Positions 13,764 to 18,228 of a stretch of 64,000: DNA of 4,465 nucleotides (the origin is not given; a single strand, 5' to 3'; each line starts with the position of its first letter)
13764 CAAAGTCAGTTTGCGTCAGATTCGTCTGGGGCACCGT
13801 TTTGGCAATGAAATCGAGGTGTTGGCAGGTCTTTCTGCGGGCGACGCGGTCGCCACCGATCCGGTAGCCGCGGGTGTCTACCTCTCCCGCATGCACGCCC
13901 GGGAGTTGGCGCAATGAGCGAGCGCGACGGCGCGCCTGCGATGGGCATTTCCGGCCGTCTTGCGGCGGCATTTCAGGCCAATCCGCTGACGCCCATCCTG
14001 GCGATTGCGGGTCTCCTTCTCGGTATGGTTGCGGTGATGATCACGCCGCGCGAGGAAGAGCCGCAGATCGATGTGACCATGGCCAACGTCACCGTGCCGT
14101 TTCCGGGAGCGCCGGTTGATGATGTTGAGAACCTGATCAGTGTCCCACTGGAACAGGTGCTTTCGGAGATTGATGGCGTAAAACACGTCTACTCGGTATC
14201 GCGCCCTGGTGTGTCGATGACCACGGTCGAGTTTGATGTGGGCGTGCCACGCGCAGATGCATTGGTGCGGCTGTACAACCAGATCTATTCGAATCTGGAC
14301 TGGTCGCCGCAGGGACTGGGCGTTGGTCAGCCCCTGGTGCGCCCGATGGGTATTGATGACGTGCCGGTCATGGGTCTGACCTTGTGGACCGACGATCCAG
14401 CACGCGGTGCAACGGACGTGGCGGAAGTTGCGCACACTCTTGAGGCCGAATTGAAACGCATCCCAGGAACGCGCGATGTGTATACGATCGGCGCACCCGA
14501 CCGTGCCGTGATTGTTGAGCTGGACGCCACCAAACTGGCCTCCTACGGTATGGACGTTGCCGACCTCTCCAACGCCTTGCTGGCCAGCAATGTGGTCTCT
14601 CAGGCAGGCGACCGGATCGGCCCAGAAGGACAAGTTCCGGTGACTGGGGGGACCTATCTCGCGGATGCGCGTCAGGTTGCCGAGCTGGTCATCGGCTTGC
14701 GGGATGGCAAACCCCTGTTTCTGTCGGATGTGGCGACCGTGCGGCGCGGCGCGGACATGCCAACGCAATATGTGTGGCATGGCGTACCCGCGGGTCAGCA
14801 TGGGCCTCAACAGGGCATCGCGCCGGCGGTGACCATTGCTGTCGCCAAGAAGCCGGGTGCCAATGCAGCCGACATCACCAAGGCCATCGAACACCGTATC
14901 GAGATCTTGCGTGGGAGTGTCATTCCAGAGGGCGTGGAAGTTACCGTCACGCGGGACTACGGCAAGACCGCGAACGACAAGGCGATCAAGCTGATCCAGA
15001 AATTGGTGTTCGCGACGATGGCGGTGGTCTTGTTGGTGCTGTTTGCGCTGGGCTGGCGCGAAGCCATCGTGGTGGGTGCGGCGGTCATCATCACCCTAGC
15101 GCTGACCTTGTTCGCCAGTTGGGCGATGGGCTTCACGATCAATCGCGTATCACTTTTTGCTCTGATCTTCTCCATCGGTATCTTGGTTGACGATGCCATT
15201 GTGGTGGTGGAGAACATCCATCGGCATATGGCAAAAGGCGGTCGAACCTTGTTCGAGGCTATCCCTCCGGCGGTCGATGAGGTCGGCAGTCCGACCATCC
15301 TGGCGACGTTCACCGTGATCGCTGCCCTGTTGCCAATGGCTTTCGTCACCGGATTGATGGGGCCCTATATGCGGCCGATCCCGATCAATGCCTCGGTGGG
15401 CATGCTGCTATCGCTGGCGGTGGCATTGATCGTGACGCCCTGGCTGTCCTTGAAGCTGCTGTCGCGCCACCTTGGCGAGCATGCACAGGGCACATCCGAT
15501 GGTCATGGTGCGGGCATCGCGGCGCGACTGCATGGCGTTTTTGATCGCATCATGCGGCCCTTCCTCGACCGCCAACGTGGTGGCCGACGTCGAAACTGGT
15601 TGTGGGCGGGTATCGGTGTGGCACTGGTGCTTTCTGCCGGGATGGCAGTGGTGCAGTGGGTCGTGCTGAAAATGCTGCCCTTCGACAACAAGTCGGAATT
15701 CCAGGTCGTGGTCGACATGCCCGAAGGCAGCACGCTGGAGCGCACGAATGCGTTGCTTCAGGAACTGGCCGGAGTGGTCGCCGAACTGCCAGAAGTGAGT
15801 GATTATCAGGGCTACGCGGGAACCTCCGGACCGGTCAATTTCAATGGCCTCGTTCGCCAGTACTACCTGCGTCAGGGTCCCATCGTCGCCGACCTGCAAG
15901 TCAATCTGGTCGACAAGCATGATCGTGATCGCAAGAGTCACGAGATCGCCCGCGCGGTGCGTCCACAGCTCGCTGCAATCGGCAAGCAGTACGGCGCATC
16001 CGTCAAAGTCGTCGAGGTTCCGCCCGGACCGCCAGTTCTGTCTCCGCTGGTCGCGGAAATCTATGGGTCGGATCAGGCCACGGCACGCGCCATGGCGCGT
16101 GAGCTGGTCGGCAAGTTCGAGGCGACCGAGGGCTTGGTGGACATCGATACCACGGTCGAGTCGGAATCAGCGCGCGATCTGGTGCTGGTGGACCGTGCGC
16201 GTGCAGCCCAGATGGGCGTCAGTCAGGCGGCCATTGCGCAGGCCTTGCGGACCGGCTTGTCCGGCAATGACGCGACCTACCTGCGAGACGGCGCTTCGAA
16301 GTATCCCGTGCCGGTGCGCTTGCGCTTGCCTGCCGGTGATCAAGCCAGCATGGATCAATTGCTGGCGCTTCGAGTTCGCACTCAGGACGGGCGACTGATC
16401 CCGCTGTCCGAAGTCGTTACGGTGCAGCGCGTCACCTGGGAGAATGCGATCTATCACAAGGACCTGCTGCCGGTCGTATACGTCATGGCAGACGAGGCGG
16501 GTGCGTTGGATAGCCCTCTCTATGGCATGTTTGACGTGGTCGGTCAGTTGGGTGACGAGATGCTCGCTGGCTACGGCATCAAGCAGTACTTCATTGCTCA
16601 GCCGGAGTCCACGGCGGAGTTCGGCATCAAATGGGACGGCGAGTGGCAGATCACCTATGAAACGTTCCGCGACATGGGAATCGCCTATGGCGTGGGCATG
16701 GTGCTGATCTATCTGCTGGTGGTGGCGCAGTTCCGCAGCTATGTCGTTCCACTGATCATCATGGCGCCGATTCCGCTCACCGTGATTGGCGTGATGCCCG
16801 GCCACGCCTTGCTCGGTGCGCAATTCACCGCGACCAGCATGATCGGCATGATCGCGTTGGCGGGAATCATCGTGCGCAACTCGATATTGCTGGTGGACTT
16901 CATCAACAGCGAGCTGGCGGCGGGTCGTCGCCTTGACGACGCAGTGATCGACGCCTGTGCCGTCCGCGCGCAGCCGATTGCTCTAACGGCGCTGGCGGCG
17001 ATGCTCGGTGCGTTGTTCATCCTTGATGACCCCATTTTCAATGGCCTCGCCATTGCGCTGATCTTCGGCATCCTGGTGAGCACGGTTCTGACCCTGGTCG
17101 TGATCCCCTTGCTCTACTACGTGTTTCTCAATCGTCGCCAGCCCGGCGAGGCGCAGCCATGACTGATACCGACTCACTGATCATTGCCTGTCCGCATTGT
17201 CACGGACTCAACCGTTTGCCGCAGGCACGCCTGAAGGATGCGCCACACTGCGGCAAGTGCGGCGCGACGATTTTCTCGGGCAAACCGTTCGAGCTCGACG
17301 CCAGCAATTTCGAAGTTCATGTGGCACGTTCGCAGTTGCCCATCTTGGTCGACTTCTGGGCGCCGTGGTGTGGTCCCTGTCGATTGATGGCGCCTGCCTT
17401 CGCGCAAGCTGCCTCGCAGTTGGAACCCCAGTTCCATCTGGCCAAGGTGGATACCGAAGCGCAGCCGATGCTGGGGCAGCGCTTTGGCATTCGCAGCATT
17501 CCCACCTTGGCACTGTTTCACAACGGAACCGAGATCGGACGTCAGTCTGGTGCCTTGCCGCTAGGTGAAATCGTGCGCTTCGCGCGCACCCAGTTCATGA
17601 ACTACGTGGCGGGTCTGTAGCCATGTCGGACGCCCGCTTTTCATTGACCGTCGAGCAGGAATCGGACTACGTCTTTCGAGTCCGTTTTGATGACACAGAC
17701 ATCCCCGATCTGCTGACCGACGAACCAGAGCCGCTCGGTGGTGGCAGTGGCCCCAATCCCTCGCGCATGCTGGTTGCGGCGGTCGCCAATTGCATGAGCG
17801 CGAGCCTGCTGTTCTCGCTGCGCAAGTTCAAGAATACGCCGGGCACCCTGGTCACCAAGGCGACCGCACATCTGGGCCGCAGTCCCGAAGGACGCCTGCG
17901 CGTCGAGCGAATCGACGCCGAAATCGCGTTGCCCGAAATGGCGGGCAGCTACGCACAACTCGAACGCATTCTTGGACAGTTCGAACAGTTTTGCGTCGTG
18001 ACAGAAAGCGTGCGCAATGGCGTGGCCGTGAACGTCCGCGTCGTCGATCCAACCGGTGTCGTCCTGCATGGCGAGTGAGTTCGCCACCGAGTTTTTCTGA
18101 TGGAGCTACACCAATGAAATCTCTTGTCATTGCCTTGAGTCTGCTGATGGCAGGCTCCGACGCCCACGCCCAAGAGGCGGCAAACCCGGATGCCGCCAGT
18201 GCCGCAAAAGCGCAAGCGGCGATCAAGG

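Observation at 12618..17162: RND pump embedded in an SQR operon: candidate sulfane-sulfur exporter, with DUF2892 as a possible accessory subunit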

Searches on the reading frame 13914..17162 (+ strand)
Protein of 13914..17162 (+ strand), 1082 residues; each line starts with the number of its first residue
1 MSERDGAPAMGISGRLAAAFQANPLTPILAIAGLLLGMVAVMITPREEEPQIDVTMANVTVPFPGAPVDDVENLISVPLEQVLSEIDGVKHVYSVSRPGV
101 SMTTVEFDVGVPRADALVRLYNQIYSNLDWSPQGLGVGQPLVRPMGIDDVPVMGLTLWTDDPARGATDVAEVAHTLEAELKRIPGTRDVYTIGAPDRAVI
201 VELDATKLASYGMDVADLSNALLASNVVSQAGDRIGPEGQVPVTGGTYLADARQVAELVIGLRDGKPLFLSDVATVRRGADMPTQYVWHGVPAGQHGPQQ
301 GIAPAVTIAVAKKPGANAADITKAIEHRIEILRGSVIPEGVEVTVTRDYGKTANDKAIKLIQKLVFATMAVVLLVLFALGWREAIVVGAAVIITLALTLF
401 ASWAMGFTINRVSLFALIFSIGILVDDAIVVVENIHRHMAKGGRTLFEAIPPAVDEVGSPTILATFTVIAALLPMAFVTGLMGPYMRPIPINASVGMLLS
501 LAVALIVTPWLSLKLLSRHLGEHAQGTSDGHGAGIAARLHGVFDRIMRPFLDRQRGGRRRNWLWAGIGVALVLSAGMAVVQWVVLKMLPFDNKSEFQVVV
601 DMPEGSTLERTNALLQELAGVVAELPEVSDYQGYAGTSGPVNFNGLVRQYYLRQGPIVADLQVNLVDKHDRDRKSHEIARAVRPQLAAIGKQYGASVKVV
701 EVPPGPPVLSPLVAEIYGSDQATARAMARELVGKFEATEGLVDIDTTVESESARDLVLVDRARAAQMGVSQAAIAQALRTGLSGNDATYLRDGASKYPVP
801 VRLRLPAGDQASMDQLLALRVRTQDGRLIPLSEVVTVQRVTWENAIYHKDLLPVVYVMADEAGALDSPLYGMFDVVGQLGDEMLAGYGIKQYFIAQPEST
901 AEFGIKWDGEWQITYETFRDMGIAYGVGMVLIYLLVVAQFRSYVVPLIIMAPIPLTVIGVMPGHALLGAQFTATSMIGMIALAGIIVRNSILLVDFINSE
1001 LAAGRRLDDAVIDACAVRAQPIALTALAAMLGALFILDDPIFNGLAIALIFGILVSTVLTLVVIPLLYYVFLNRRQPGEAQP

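Call 4: search_protein_families(library=pfam, proteins=[window:13914-17162:+], max_evalue=0.01)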
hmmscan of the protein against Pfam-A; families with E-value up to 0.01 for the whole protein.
window:13914-17162:+ (1082 aa): 2 families
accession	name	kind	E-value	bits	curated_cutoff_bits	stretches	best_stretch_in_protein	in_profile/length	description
PF00873.25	ACR_tran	-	4.4e-154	515.1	28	1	26-1071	12-1020/1021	AcrB/AcrD/AcrF family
PF02355.23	SecD_SecF_C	-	1.6e-08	34.6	20.5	2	350-497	26-168/189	Protein export membrane protein SecD/SecF, C-terminal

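Call 5: search_protein_families(library=ncbifam, proteins=[window:13914-17162:+], max_evalue=0.001)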
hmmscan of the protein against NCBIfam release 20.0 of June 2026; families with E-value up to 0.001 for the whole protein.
window:13914-17162:+ (1082 aa): 17 families
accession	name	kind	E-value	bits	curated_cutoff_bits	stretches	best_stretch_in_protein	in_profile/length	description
NF033617.1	RND_permease_2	subfamily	8.2e-137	457.7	1250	1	25-1071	10-1007/1009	multidrug efflux RND transporter permease subunit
NF000282.2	RND_permease_1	subfamily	2.7e-113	379.8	1250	1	28-1070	13-1026/1029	multidrug efflux RND transporter permease subunit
TIGR00915.1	2A0602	subfamily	4e-97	326.3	940.35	1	28-1071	14-1028/1050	efflux RND transporter permease subunit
NF007798.0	PRK10503.1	equivalog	7.6e-80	268.8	1584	1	26-1071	23-1022/1040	MdtB/MuxB family multidrug efflux RND transporter permease subunit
NF007133.0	PRK09579.1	equivalog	1.2e-72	244.9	1763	1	27-1074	15-1005/1017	multidrug efflux RND transporter permease subunit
TIGR00914.1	2A0601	subfamily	1.2e-71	241.8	701.45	1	35-1079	25-1043/1051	CusA/CzcA family heavy metal efflux RND transporter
NF007905.0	PRK10614.1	equivalog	5.1e-70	236.3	1774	1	22-1073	9-1010/1025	multidrug efflux RND transporter permease subunit MdtC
NF007842.1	PRK10555.1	equivalog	1.3e-64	218.6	1854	1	27-1080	13-1034/1036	multidrug efflux RND transporter permease AcrD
NF000037.1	RND_perm_OqxB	exception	3.9e-57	193.8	2200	1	27-1070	15-1033/1050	multidrug efflux RND transporter permease subunit OqxB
NF007131.0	PRK09577.1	equivalog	5.5e-56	189.9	1768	1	28-1070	14-1021/1045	multidrug efflux RND transporter permease subunit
NF011706.2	PRK15127.1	equivalog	2.6e-48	164.6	2150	2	28-619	14-595/1049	multidrug efflux RND transporter permease subunit AcrB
TIGR00921.1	2A067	subfamily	2.6e-16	58.8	351.9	2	911-1071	184-346/733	hydrophobe/amphiphile efflux-3 (HAE3) family transporter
TIGR00916.1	2A0604s01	subfamily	5.9e-14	52.2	148.6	2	336-501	65-227/231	SecD/SecF family protein translocase subunit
TIGR00966.2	transloc_SecF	equivalog_domain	4.5e-10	39.5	160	1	345-511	114-275/279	protein translocase subunit SecF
TIGR00833.1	actII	subfamily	2.4e-09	36.1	874.7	1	285-511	97-328/910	MMPL family RND transporter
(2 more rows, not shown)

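Call 9: find_related_loci(query=window:13914-17162:+, collection=genome_contigs, flank=10000)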
Query window:13914-17162:+ (1082 aa) in genome_contigs; peptide patterns used: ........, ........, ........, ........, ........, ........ (x = any residue, [..] = any of these).
600 stretches matched a pattern (row limit reached: there are more); 600 encode a relative of the query (tblastn E <= 1e-3); the best 80 are kept; 80 distinct loci.
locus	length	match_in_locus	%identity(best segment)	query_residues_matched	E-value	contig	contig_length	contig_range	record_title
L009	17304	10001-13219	73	5-1081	0e+0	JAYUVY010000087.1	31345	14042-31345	MAG: Lysobacterales bacterium isolate GL124_UP_concoct_211 GL124_UP_concoct_211_86, whole genome shotgun sequence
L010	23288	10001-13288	72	10-1075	0e+0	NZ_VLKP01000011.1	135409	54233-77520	Aerolutibacter ruishenii strain CGMCC 1.10136 IP93DRAFT_scaffold00011.11, whole genome shotgun sequence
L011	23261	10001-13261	71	1-1082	0e+0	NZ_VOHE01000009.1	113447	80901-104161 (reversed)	Luteimonas wenzhouensis strain YD-1 scaffold9, whole genome shotgun sequence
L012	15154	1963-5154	69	9-1075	0e+0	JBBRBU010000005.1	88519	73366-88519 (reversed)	MAG: Lysobacterales bacterium isolate Co_metawrap_2359 Cmw_2359_k141_12719501_length_88519_cov_10.9991, whole genome sho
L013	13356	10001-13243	70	1-1082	0e+0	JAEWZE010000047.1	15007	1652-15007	MAG: Proteobacteria bacterium isolate OH_SFB_20 k127_32868, whole genome shotgun sequence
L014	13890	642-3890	71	1-1079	0e+0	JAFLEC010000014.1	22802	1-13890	MAG: Lysobacterales bacterium isolate UWPOB_THERMO1 gnl_X_GJPAMOOD_14, whole genome shotgun sequence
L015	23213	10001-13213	71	1-1074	0e+0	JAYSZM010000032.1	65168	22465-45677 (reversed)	MAG: Lysobacterales bacterium isolate GFS_13630 GFS_13630_31, whole genome shotgun sequence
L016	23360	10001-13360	70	10-1075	0e+0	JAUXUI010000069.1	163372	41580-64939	MAG: Lysobacteraceae bacterium isolate C15_concoct.bin.108 C15_k141_441004, whole genome shotgun sequence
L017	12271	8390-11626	70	2-1080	0e+0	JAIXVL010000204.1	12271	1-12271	MAG: Lysobacteraceae bacterium isolate D1_MAG_00064 pond_D1_MAG_00064_000000000144, whole genome shotgun sequence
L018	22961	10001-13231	70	7-1081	0e+0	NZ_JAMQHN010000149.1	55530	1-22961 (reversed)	MAG: Thermomonas sp. isolate PRO1 H2_k97_704730, whole genome shotgun sequence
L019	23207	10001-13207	71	10-1075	0e+0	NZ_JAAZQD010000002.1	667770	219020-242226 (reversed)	Oleiagrimonas citrea strain MEBiC09124 NODE_2_length_667770_cov_21.305747_cov_21.305747, whole genome shotgun sequence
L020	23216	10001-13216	69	1-1076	0e+0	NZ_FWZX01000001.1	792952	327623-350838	Tistlia consotensis USBA 355, whole genome shotgun sequence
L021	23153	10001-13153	66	7-1075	0e+0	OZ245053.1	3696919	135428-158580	MAG: Woeseiaceae bacterium isolate 4718722b-8c10-401d-82db-3c14cb848c61 genome assembly, chromosome: 1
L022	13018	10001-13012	70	1-1004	0e+0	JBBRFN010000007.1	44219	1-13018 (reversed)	MAG: Lysobacterales bacterium isolate Co_metawrap_2570 Cmw_2570_k141_15588337_length_44219_cov_21.9981, whole genome sho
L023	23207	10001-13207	64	8-1079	0e+0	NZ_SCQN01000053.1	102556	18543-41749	MAG: Castellaniella sp. isolate FW021_bin.21 FW021_bin.21-59483, whole genome shotgun sequence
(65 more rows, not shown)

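Call 27: search_solved_structures(query=window:13914-17162:+, max_evalue=1e-20, show_alignments=0)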
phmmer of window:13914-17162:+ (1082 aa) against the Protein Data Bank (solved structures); distinct sequences matched with E-value up to 1e-20: 80 (the best 60 are shown).
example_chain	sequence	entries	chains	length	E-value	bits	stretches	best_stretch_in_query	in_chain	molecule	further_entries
9xwg_A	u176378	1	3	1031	8e-77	262.3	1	34-1073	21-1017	Multidrug efflux RND transporter permease subunit MexK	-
20yy_A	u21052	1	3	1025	1.2e-76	261.8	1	34-1073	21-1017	Multidrug efflux RND transporter permease subunit MexK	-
9lyq_B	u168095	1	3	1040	1.1e-73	251.9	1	20-1071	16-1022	Multidrug resistance protein MdtB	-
6vej_A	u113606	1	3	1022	2.1e-70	241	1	28-1079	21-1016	Probable Resistance-Nodulation-Cell Division (RND) efflux transporter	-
8f3e_A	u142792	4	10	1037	2.3e-65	224.4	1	28-1081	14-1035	Efflux pump membrane transporter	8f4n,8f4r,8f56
8gjj_B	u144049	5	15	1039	1.9e-62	214.7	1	27-1073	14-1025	Efflux pump membrane transporter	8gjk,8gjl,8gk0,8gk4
8zxs_A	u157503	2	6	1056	7.2e-61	209.5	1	26-1072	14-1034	Efflux pump membrane transporter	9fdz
5t0o_A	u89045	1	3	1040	1.2e-60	208.7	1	27-1073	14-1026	CmeB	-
7cz9_A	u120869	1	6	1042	1.7e-60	208.3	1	26-1071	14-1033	Efflux pump membrane transporter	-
5lq3_A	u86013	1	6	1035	1.8e-60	208.1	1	27-1073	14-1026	CmeB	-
3w9i_A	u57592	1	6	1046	3.8e-59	203.8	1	28-624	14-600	Multidrug resistance protein MexB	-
2v50_A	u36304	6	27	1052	3.9e-59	203.8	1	28-624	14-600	MULTIDRUG RESISTANCE PROTEIN MEXB | Efflux pump membrane transporter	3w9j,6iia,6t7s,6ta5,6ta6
21fo_A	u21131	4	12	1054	3.9e-59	203.7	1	28-624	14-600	Multidrug resistance protein MexB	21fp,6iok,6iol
7m4p_A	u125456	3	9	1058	4e-59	203.7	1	28-1071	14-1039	Efflux pump membrane transporter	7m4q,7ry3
7wlv_A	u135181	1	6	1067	4.3e-59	203.6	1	26-1071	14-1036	Efflux pump membrane transporter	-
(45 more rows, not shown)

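Call 30: search_solved_structures(query=window:13914-17162:+, max_evalue=1e-72, show_alignments=1)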
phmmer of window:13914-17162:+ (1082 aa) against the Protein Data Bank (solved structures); distinct sequences matched with E-value up to 1e-72: 3.
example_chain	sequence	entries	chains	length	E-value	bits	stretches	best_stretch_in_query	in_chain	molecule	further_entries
9xwg_A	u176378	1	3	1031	8e-77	262.3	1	34-1073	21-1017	Multidrug efflux RND transporter permease subunit MexK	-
20yy_A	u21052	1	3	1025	1.2e-76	261.8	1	34-1073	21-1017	Multidrug efflux RND transporter permease subunit MexK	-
9lyq_B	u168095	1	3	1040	1.1e-73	251.9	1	20-1071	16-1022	Multidrug resistance protein MdtB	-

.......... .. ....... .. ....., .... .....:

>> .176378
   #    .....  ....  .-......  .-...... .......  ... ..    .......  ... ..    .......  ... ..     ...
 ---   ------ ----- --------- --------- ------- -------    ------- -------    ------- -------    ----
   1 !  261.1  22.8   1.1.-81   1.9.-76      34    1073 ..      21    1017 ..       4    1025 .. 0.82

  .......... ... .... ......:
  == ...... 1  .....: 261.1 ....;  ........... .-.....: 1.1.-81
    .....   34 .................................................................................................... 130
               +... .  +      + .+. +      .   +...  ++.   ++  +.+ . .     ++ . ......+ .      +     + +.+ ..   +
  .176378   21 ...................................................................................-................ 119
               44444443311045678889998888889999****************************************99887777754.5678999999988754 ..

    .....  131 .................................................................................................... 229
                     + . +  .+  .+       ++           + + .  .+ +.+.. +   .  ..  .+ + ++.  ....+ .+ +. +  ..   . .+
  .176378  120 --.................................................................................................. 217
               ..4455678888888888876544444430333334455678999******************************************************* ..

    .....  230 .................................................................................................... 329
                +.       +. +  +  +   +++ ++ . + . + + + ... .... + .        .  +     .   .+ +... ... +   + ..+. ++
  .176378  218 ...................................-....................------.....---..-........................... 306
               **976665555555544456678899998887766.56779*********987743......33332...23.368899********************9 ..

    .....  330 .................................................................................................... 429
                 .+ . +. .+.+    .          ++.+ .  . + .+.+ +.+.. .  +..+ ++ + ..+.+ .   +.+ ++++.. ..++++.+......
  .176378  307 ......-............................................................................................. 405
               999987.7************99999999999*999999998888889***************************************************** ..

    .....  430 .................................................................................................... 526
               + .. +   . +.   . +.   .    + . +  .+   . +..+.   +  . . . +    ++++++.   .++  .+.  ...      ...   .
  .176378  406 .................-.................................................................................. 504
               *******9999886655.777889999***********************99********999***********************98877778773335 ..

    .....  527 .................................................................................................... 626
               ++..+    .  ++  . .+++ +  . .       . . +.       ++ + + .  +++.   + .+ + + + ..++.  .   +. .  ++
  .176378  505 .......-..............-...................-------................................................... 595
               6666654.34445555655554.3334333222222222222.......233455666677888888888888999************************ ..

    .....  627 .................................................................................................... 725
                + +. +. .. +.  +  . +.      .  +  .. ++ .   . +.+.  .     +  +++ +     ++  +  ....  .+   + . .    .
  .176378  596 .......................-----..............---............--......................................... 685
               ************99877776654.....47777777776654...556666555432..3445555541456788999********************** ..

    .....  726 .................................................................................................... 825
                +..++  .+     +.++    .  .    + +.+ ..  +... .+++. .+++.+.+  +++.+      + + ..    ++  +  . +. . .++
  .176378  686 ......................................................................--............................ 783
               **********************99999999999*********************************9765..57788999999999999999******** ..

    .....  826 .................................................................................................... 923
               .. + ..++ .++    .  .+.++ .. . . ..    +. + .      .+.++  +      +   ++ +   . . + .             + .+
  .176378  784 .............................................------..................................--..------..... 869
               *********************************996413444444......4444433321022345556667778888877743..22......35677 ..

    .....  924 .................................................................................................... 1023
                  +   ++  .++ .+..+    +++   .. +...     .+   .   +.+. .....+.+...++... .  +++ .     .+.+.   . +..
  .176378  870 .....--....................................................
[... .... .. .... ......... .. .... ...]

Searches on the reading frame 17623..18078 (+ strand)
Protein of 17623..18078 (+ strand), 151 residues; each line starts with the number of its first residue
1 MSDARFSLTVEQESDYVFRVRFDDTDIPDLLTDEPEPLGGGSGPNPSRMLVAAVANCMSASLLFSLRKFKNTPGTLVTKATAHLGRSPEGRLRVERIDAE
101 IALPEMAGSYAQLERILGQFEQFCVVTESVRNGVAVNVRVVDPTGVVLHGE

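Call 4: search_protein_families(library=pfam, proteins=[window:17623-18078:+], max_evalue=0.01)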
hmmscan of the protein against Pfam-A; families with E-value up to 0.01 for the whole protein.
window:17623-18078:+ (151 aa): 1 family
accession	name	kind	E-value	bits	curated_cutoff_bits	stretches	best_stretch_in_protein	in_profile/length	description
PF02566.24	OsmC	-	2.1e-10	41.3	27.5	1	39-138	1-99/100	OsmC-like protein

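Call 5: search_protein_families(library=ncbifam, proteins=[window:17623-18078:+], max_evalue=0.001)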
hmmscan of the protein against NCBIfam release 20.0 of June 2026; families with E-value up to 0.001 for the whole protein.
window:17623-18078:+ (151 aa): 5 families
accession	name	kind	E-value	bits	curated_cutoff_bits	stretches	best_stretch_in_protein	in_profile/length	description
TIGR03563.1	perox_SACOL1771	subfamily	4.2e-06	26.7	166.15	1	36-138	32-138/138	SACOL1771 family peroxiredoxin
TIGR03562.1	osmo_induc_OsmC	subfamily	2.5e-05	24.4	85.8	1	40-128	39-126/137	OsmC family peroxiredoxin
TIGR03561.1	organ_hyd_perox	subfamily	4.4e-05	23.8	88.85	1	30-140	25-134/134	Ohr family peroxiredoxin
NF041052.1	OsmC_like_Se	domain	8.5e-05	22.5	95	1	29-63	24-59/144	OsmC-related (seleno)protein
NF052637.1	HydprxOhrVib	equivalog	0.00085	19.6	240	0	29-140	27-135/140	organic hydroperoxide reductase Ohr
